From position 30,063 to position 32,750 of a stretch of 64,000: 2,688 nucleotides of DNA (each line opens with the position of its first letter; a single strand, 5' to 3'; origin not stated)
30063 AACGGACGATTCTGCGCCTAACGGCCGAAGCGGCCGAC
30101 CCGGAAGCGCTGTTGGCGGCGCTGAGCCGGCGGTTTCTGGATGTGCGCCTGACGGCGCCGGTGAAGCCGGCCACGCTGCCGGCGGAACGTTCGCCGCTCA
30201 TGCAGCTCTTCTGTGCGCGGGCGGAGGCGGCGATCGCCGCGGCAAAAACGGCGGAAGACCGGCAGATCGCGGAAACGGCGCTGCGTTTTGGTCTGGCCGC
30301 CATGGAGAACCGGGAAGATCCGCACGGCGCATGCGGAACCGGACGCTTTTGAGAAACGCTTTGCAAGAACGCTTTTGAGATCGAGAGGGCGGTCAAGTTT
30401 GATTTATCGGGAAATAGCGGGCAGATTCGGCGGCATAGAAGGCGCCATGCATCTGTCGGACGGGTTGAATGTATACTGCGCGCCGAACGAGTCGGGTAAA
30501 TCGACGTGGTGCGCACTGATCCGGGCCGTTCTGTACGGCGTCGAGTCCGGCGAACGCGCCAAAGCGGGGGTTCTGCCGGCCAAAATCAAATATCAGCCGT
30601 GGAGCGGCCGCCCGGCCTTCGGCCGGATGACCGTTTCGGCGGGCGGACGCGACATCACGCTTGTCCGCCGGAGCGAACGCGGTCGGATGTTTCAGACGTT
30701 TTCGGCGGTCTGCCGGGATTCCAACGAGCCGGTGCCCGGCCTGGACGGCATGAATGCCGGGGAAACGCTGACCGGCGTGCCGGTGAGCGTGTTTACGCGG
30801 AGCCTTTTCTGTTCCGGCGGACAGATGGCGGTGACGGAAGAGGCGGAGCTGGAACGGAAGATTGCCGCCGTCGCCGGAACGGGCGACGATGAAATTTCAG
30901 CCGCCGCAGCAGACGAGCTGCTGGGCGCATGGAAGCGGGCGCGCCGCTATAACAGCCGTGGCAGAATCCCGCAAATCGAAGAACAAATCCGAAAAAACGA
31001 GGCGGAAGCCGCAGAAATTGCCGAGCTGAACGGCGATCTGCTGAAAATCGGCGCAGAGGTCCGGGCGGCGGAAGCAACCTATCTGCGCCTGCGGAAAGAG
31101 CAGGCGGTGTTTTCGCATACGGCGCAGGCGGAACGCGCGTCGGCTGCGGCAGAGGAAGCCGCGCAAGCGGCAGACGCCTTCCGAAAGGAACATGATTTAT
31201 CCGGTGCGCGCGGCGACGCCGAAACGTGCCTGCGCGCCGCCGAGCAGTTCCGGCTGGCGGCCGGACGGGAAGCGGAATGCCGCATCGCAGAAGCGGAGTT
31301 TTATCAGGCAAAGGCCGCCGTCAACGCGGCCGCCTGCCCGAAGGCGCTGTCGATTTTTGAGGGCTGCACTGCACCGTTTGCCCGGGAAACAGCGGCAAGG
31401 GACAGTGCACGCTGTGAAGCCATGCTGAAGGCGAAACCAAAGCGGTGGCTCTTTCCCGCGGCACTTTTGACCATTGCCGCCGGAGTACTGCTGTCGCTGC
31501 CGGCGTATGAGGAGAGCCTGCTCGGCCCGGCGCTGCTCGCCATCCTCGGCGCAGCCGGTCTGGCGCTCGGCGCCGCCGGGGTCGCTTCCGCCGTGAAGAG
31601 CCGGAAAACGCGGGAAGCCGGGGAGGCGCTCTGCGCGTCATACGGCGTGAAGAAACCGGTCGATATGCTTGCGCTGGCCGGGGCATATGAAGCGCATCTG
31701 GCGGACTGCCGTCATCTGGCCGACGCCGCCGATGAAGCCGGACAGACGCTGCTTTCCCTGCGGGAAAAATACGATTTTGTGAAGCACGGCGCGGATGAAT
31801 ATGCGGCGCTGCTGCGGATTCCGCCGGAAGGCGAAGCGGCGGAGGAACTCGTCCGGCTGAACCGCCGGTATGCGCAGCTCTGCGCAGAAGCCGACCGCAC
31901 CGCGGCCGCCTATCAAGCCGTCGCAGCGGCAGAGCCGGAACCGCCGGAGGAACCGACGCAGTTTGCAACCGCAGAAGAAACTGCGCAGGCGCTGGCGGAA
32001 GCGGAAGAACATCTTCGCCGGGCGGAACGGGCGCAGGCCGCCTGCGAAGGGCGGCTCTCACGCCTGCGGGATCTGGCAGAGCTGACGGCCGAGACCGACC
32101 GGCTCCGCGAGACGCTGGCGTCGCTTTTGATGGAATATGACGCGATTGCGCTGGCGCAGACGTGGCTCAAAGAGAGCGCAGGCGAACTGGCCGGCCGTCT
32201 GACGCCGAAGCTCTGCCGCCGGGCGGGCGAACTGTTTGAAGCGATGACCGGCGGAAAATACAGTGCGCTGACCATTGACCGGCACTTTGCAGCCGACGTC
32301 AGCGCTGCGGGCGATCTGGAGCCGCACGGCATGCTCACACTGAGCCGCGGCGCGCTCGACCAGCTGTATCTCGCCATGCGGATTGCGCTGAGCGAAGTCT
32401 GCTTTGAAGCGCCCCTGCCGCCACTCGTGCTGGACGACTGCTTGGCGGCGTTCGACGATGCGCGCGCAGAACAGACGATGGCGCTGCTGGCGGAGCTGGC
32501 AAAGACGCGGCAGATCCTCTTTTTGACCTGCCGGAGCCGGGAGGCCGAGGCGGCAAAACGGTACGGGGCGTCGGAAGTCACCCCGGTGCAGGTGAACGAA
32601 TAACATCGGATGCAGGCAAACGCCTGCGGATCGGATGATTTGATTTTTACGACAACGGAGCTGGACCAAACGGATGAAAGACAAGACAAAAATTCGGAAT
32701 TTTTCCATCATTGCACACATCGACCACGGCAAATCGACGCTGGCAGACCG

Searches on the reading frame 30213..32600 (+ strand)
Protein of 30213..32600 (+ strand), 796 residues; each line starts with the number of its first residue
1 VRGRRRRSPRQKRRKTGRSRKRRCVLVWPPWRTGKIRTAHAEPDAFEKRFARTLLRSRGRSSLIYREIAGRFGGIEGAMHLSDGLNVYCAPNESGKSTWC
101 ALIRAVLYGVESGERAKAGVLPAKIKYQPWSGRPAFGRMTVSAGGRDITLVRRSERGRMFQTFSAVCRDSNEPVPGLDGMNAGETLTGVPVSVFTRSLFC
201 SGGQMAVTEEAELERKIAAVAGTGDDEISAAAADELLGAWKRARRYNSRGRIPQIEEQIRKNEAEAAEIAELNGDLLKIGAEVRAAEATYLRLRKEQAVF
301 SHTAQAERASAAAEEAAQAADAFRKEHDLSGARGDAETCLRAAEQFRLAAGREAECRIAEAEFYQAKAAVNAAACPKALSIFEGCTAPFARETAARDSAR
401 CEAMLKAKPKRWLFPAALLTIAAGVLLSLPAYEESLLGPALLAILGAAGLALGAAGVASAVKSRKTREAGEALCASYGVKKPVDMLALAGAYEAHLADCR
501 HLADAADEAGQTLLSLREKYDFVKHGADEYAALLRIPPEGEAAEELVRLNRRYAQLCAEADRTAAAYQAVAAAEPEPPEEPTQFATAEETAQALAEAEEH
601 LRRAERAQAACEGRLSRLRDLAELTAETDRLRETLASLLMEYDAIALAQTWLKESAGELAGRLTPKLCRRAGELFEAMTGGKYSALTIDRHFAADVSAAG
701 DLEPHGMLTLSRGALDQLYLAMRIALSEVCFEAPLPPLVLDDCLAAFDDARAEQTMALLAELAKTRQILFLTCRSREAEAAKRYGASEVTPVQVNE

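Call 73: search_protein_families(library=pfam, proteins=[window:30213-32600:+], max_evalue=0.0001)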
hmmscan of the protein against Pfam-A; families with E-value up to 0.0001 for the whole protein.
window:30213-32600:+ (796 aa): 1 family
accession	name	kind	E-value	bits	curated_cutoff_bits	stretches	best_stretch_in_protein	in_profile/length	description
PF02463.25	SMC_N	-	6.3e-06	26.2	40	1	511-783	135-207/220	RecF/RecN/SMC N terminal domain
